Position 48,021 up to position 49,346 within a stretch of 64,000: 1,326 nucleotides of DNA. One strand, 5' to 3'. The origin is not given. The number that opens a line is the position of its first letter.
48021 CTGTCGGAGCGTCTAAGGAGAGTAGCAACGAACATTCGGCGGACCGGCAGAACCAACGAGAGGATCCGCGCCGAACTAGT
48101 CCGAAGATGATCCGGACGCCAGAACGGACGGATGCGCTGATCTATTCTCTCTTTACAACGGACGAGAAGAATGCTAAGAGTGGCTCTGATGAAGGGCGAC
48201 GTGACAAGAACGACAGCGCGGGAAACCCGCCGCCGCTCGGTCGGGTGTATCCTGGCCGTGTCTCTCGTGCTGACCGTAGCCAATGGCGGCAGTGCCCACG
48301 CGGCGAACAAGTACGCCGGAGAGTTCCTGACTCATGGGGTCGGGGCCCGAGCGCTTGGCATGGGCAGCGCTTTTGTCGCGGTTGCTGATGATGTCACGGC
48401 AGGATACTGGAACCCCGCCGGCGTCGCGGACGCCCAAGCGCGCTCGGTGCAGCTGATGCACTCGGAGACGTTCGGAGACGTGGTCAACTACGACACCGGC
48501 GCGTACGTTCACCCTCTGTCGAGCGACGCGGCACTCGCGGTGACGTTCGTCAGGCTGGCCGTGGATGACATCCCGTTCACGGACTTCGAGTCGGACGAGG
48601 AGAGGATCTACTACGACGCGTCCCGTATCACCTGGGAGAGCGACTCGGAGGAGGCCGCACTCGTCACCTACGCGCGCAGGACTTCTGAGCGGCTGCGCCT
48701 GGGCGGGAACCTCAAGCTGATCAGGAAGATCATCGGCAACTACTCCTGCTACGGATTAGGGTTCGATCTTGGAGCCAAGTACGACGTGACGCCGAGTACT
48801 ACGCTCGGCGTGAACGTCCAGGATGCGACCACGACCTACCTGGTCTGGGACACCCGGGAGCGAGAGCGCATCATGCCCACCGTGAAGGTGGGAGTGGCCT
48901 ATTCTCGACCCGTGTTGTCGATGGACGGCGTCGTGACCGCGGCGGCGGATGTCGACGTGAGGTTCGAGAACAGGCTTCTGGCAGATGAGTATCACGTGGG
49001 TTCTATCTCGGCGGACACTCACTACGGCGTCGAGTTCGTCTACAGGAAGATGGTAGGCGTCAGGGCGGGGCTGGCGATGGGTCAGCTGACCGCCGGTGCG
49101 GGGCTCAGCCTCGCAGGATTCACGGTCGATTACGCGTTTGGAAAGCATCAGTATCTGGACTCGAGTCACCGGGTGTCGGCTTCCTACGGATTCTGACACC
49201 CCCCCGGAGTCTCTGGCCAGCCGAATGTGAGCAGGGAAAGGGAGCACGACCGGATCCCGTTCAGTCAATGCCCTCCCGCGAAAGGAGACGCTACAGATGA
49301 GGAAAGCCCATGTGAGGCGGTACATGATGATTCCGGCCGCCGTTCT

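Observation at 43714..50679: tRNA-Leu-flanked block encoding T9SS cargo and partners (C25 gingipain-like protease, PorV-like OMP, Ig-like lipoprotein), candidate accessory island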

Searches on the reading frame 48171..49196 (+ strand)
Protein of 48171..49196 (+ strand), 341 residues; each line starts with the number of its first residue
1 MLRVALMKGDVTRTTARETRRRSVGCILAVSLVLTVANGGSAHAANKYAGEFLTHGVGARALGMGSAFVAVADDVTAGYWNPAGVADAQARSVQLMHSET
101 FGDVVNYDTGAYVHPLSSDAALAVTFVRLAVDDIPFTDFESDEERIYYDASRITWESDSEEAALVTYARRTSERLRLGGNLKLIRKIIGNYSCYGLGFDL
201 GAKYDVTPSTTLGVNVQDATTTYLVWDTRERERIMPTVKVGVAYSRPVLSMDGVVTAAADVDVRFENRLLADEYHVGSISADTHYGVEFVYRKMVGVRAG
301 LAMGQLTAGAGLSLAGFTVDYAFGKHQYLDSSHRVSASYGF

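Call 4: search_protein_families(library=pfam, proteins=[window:48171-49196:+], max_evalue=0.01)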
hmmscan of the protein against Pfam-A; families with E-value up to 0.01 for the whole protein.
window:48171-49196:+ (341 aa): 2 families
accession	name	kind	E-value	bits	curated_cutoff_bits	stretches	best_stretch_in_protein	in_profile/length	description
PF18990.6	DUF5723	-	2.3e-05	24.7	26.8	0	192-218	210-236/376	Family of unknown function (DUF5723)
PF03687.19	UPF0164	-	0.00017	21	21.4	1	17-114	8-104/325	Uncharacterised protein family (UPF0164)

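Call 6: search_protein_families(library=ncbifam, proteins=[window:48171-49196:+], max_evalue=0.01)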
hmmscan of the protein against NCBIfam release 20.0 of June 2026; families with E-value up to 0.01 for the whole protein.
window:48171-49196:+ (341 aa): 4 families
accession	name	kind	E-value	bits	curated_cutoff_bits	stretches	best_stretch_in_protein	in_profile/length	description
NF052325.1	PorVQ2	equivalog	3.3e-55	187.4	325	1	26-322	3-331/354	putative type IX sorting system protein PorV2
NF033709.1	PorV_fam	subfamily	1.5e-32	113.5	90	1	50-341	4-326/326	PorV/PorQ family protein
NF033711.1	T9SS_PorQ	equivalog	3e-16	59.4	220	1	29-243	6-210/335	type IX secretion system protein PorQ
NF033710.1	T9SS_OM_PorV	equivalog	3.4e-06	26.5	250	1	46-185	22-156/367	type IX secretion system outer membrane channel protein PorV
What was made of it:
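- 48171..49196 (+): PorV/PorQ-family outer-membrane beta-barrel, 341 aa. PorQ 59 bits and PorV 26 bits (call 6).
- Checked: Barrel (48171-49196): passes the NCBIfam PorV/PorQ family model at 113.5 bits (cut-off 90) (call 6).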

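Call 16: search_solved_structures(query=window:48171-49196:+, max_evalue=1)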
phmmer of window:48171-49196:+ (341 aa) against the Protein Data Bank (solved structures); distinct sequences matched with E-value up to 1: 9.
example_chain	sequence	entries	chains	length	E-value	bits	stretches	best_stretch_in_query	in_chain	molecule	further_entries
6h3i_F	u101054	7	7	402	0.012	18.3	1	26-106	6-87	PorV | Type IX secretion system protein PorV domain-containing protein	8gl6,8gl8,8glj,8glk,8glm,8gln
5lu7_A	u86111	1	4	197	0.021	17.4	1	11-110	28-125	Phosphoheptose isomerase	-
5lu6_A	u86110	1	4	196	0.068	15.7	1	11-110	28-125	Phosphoheptose isomerase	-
5ltz_A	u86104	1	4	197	0.13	14.8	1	11-110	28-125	Phosphoheptose isomerase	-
2xbl_A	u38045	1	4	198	0.13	14.8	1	11-110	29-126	PHOSPHOHEPTOSE ISOMERASE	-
2x3y_A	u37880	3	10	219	0.17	14.4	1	12-110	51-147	PHOSPHOHEPTOSE ISOMERASE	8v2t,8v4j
5lu5_A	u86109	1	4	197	0.35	13.4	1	11-110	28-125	Phosphoheptose isomerase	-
4l5t_A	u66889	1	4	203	0.69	12.4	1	167-225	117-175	Interferon-activable protein 202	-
5egi_A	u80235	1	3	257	0.91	12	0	24-83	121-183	Uncharacterized protein Y57A10A.10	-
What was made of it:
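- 48171..49196 (+): Weak hit to F. johnsoniae PorV 6h3i (call 16).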

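Call 24: find_homologous_proteins(query=window:48171-49196:+, max_evalue=0.001)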
Query window:48171-49196:+ (341 aa): 2306 proteins with E <= 0.001 among 8000 candidates; the best 120 are listed.
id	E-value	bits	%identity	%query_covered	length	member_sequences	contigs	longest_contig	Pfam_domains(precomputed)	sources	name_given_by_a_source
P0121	3.1e-203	692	93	100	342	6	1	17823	-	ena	-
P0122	8.4e-191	651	87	100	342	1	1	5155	-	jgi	jgi:hypothetical protein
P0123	3.2e-190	649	89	98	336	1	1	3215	-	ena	-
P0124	5.0e-189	645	86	100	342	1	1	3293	-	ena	-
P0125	5.6e-187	639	88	94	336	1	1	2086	-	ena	-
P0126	8.3e-184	628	84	100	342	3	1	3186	-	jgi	-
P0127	3.2e-183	626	84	100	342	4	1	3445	-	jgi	jgi:hypothetical protein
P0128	5.0e-182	622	85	100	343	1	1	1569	-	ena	-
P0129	1.4e-181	621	83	100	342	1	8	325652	-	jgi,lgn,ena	-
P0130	4.9e-181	619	87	92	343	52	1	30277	-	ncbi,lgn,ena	-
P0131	6.6e-180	615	83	100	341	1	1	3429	-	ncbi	-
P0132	3.0e-179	613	90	87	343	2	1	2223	-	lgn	-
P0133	9.5e-178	608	82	100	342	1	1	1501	-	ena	-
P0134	4.9e-175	599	81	100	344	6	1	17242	-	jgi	-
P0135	1.1e-174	598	86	92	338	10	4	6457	-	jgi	-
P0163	8.0e-154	530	73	94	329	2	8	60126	-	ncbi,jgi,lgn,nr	ncbi:MAG: PorV/PorQ family protein [Candidatus Eisenbacteria bacterium]|nr:PorV/PorQ family protein 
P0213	1.2e-80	289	46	92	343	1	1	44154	PF03687.21,PF18990.7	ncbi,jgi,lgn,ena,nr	ncbi:MAG: hypothetical protein B6244_10325 [Candidatus Cloacimonetes bacterium 4572_55]|nr:MAG: hypo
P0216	8.7e-77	277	46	86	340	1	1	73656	-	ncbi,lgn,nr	ncbi:PorV/PorQ family protein [candidate division KSB1 bacterium]|nr:PorV/PorQ family protein [candi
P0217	7.9e-76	274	44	91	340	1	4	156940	-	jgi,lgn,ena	-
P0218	4.5e-75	271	45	85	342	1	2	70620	-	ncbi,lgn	-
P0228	3.8e-73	265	45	93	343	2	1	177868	-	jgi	jgi:hypothetical protein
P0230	5.7e-73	264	39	94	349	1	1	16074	PF03349.23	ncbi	-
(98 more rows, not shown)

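Call 25: find_encoding_contigs(protein=P0216, flank=7000, max_places=1)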
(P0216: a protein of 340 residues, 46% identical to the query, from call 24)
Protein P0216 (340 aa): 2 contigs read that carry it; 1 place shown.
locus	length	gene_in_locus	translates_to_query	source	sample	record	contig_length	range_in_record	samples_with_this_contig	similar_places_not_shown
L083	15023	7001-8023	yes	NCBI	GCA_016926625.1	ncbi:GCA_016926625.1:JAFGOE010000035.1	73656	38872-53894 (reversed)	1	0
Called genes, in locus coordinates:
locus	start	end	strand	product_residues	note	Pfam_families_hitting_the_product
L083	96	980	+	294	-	PF00574:CLP_protease (weak), PF25145:NfeD1b_N, PF01343:Peptidase_S49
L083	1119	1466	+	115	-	PF00216:Bac_DNA_binding, PF18291:HU-HIG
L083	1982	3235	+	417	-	PF13742:tRNA_anti_2, PF01336:tRNA_anti-codon, PF02601:Exonuc_VII_L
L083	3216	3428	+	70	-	PF02609:Exonuc_VII_S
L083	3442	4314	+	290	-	PF01513:NAD_kinase, PF20143:NAD_kinase_C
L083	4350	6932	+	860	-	PF01624:MutS_I, PF05188:MutS_II, PF05192:MutS_III, PF05190:MutS_IV, PF00488:MutS_V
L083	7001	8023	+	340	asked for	-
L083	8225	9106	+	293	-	PF03755:YicC-like_N, PF08340:YicC-like_C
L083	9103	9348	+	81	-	PF04025:RemA-like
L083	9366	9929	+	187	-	PF00625:Guanylate_kin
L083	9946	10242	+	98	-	PF01192:RNA_pol_Rpb6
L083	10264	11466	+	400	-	PF02441:Flavoprotein, PF04127:DFP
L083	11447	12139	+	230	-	PF03167:UDG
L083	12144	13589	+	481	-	PF00772:DnaB, PF03796:DnaB_C, PF06745:ATPase (weak), PF13481:AAA_25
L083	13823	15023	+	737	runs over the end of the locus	PF13328:HD_4, PF01966:HD (weak), PF04607:RelA_SpoT, PF02824:TGS, PF19296:RelA_AH, PF28438:RelA_RIS, PF13291:ACT_4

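Call 26: find_encoding_contigs(protein=P0217, flank=7000, max_places=1)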
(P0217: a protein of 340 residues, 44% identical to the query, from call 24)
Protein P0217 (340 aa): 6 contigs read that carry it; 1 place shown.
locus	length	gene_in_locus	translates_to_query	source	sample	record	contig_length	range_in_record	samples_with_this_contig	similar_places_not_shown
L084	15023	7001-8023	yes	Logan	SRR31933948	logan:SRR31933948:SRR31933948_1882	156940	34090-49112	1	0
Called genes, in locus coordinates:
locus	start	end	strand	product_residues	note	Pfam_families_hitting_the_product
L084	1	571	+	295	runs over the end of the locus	PF00574:CLP_protease (weak), PF25145:NfeD1b_N, PF01343:Peptidase_S49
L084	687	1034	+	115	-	PF00216:Bac_DNA_binding, PF18291:HU-HIG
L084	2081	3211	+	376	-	PF01336:tRNA_anti-codon, PF13742:tRNA_anti_2, PF02601:Exonuc_VII_L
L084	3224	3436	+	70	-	PF02609:Exonuc_VII_S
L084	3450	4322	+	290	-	PF01513:NAD_kinase, PF20143:NAD_kinase_C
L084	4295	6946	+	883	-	PF01624:MutS_I, PF05188:MutS_II, PF05192:MutS_III, PF05190:MutS_IV, PF00488:MutS_V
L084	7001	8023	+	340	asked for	-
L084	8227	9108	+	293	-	PF03755:YicC-like_N, PF08340:YicC-like_C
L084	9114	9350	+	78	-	PF04025:RemA-like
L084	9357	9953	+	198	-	PF00625:Guanylate_kin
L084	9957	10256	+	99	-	PF01192:RNA_pol_Rpb6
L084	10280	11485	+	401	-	PF02441:Flavoprotein, PF04127:DFP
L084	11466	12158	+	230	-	PF03167:UDG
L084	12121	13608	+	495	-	PF00772:DnaB, PF13481:AAA_25, PF03796:DnaB_C, PF06745:ATPase (weak)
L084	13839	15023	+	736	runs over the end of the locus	PF13328:HD_4, PF04607:RelA_SpoT, PF02824:TGS, PF19296:RelA_AH, PF28438:RelA_RIS, PF13291:ACT_4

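Call 27: find_encoding_contigs(protein=P0213, flank=7000, max_places=1)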
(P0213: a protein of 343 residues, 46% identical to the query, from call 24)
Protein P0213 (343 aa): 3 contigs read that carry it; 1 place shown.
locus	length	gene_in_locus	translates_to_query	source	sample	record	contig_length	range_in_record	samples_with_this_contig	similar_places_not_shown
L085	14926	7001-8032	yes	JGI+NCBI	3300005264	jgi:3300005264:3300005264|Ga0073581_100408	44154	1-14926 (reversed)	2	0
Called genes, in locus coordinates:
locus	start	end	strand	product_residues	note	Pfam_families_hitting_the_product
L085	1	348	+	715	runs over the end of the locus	PF05226:CHASE2, PF00211:Guanylate_cyc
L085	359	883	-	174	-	PF13801:Metal_resist (weak)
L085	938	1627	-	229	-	PF13490:zf-HC2 (weak)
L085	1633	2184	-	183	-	PF07638:Sigma70_ECF (faint), PF04542:Sigma70_r2, PF08281:Sigma70_r4_2, PF04545:Sigma70_r4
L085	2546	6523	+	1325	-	PF13529:Peptidase_C39_2 (faint), PF14339:DUF4394 (faint), PF13860:FlgD_ig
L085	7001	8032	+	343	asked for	PF03687:UPF0164 (faint), PF18990:DUF5723 (faint)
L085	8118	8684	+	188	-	-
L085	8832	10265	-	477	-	PF13860:FlgD_ig, PF18962:Por_Secre_tail (weak)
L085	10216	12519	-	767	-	PF00246:Peptidase_M14, PF20773:InhA-like_MAM (weak)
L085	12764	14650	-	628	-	PF13522:GATase_6, PF13537:GATase_7, PF00733:Asn_synthase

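Call 53: search_protein_families(library=ncbifam, proteins=[L085:2546-6523:+, P0213, P0216, L085:8118-8684:+, P0163], max_evalue=0.001)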
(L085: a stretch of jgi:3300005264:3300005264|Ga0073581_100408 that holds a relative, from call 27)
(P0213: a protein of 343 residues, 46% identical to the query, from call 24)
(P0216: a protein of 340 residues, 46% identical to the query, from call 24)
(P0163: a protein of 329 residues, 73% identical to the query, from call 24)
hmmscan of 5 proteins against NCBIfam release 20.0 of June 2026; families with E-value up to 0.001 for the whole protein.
L085:2546-6523:+ (1325 aa): 6 families
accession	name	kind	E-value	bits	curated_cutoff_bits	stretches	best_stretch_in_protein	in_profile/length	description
NF033707.1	T9SS_sortase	equivalog_domain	1.7e-08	32.6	420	1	1238-1313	1000-1083/1095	type IX secretion system sortase PorU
TIGR04183.1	Por_Secre_tail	domain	2.1e-07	30.8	23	1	1241-1317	3-67/72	T9SS type A sorting domain-containing protein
NF009276.0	PRK12633.1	equivalog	3.8e-05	23.5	383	1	1254-1316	124-187/234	flagellar basal body rod modification protein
NF005176.1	PRK06655.1-1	equivalog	5.3e-05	23.2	230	1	1256-1314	95-154/197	flagellar hook assembly protein FlgD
NF052323.1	T9SSA_dep_M6i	equivalog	0.0003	18.9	600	1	1239-1321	960-1036/1043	T9SS-dependent M6-like inactivated metalloprotease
NF009452.0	PRK12812.1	equivalog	0.00045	19.5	258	0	1258-1308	152-204/289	flagellar basal body rod modification protein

P0213 (343 aa): 5 families
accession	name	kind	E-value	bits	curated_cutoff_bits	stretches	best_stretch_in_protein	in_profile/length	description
NF052325.1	PorVQ2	equivalog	1.1e-52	179.1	325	1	10-304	4-297/354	putative type IX sorting system protein PorV2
NF033709.1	PorV_fam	subfamily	1e-35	123.9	90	1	33-341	4-324/326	PorV/PorQ family protein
NF033711.1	T9SS_PorQ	equivalog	1.3e-20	73.7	220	2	159-243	126-209/335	type IX secretion system protein PorQ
NF033710.1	T9SS_OM_PorV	equivalog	1.6e-07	30.9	250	1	25-209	18-187/367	type IX secretion system outer membrane channel protein PorV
NF053685.1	BamG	equivalog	0.00051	19.2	250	0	186-219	178-215/397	BamG family beta-barrel-assembly machinery protein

P0216 (340 aa): 4 families
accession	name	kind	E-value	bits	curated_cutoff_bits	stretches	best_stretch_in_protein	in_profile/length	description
NF052325.1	PorVQ2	equivalog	8.9e-59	199.2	325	1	7-314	4-333/354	putative type IX sorting system protein PorV2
NF033709.1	PorV_fam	subfamily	1.1e-37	130.4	90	1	32-329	4-324/326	PorV/PorQ family protein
NF033711.1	T9SS_PorQ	equivalog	6.4e-17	61.6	220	2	149-235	126-212/335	type IX secretion system protein PorQ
NF033710.1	T9SS_OM_PorV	equivalog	1.4e-10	40.9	250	1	31-243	25-238/367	type IX secretion system outer membrane channel protein PorV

L085:8118-8684:+ (188 aa): 0 families

P0163 (329 aa): 4 families
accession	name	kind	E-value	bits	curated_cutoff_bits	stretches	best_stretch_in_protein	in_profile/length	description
NF052325.1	PorVQ2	equivalog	1.3e-57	195.3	325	1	28-221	17-211/354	putative type IX sorting system protein PorV2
NF033709.1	PorV_fam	subfamily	4.6e-33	115.2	90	1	38-329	4-326/326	PorV/PorQ family protein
NF033711.1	T9SS_PorQ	equivalog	1.8e-17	63.4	220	1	22-231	10-210/335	type IX secretion system protein PorQ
NF033710.1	T9SS_OM_PorV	equivalog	6.3e-07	28.9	250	1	39-239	27-236/367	type IX secretion system outer membrane channel protein PorV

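Call 75: find_encoding_contigs(protein=P0228, flank=6000, max_places=1)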
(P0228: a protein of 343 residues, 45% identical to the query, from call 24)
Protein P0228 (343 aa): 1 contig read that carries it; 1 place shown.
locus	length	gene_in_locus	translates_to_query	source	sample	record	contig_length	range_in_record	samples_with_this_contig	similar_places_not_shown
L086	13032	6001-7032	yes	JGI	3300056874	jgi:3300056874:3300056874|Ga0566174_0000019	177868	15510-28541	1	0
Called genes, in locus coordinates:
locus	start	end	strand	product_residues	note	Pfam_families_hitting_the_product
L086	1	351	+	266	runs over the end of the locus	PF00583:Acetyltransf_1, PF13508:Acetyltransf_7 (weak)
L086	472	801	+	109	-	PF01909:NTP_transf_2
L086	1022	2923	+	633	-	PF02463:SMC_N, PF13175:AAA_15, PF13304:AAA_21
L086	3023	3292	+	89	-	-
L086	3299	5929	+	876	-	PF01624:MutS_I, PF05188:MutS_II, PF05192:MutS_III, PF05190:MutS_IV, PF00488:MutS_V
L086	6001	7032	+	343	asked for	-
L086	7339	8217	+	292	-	PF03755:YicC-like_N, PF08340:YicC-like_C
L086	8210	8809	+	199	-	PF00625:Guanylate_kin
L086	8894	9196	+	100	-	PF01192:RNA_pol_Rpb6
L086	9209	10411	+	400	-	PF02441:Flavoprotein, PF04127:DFP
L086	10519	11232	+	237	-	PF03167:UDG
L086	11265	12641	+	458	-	PF00772:DnaB, PF03796:DnaB_C, PF13481:AAA_25, PF06745:ATPase (weak)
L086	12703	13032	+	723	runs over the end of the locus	PF13328:HD_4, PF01966:HD, PF04607:RelA_SpoT, PF02824:TGS, PF19296:RelA_AH, PF28438:RelA_RIS, PF13291:ACT_4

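Call 76: find_encoding_contigs(protein=P0218, flank=6000, max_places=1)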
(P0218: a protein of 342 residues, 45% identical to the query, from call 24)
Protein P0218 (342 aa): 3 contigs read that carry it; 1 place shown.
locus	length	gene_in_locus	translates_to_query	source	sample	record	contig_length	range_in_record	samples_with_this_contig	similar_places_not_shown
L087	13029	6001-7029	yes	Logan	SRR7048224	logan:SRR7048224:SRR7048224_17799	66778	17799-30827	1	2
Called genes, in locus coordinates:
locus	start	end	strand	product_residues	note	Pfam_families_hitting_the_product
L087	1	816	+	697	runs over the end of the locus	PF00072:Response_reg, PF00989:PAS (weak), PF13426:PAS_9 (weak), PF13185:GAF_2 (weak), PF01590:GAF, PF13492:GAF_3, PF00512:HisKA, PF02518:HATPase_c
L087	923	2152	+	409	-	PF13742:tRNA_anti_2, PF01336:tRNA_anti-codon, PF02601:Exonuc_VII_L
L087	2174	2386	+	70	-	PF02609:Exonuc_VII_S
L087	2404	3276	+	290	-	PF01513:NAD_kinase, PF20143:NAD_kinase_C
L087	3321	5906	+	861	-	PF01624:MutS_I, PF05188:MutS_II, PF05192:MutS_III, PF05190:MutS_IV, PF00488:MutS_V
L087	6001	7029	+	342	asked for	-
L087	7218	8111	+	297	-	PF03755:YicC-like_N, PF08340:YicC-like_C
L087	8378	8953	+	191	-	PF00625:Guanylate_kin, PF13238:AAA_18 (weak)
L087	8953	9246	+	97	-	PF01192:RNA_pol_Rpb6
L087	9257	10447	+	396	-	PF02441:Flavoprotein, PF04127:DFP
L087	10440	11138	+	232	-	PF03167:UDG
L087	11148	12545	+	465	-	PF00772:DnaB, PF03796:DnaB_C, PF06745:ATPase (weak), PF13481:AAA_25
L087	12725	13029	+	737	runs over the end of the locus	PF13328:HD_4, PF01966:HD, PF04607:RelA_SpoT, PF02824:TGS, PF19296:RelA_AH (weak), PF28438:RelA_RIS, PF13291:ACT_4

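Call 77: find_encoding_contigs(protein=P0230, flank=6000, max_places=1)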
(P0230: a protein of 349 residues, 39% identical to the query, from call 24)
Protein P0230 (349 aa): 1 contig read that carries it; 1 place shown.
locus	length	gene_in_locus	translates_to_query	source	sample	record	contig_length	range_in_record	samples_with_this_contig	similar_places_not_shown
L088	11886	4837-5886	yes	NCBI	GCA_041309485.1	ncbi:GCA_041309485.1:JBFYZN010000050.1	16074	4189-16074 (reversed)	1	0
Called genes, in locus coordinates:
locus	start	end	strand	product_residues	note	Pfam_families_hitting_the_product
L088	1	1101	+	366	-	?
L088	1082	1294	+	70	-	PF02609:Exonuc_VII_S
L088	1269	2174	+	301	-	PF01513:NAD_kinase, PF20143:NAD_kinase_C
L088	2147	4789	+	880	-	PF01624:MutS_I, PF05188:MutS_II, PF05192:MutS_III, PF05190:MutS_IV, PF00488:MutS_V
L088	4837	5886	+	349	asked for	PF03349:Toluene_X (faint)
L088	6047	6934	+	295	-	PF03755:YicC-like_N, PF08340:YicC-like_C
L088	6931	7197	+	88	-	PF04025:RemA-like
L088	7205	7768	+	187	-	PF00625:Guanylate_kin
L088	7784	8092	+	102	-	PF01192:RNA_pol_Rpb6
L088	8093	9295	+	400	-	PF02441:Flavoprotein, PF04127:DFP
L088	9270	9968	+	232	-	PF03167:UDG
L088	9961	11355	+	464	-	PF00772:DnaB, PF03796:DnaB_C, PF06745:ATPase (weak), PF13481:AAA_25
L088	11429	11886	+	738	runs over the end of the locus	PF13328:HD_4, PF01966:HD (weak), PF04607:RelA_SpoT, PF02824:TGS, PF19296:RelA_AH, PF28438:RelA_RIS, PF13291:ACT_4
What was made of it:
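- Orthologs in KSB1-type contigs sit in a mutS-X-yicC-gmk-rpoZ housekeeping array (calls 25, 26, 75-77). The barrel's orthologs elsewhere have no C25 neighbour (calls 25, 26, 75-77). In KSB1-type genomes the barrel lies among DNA-repair and nucleotide-metabolism genes (calls 25, 26, 75-77).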
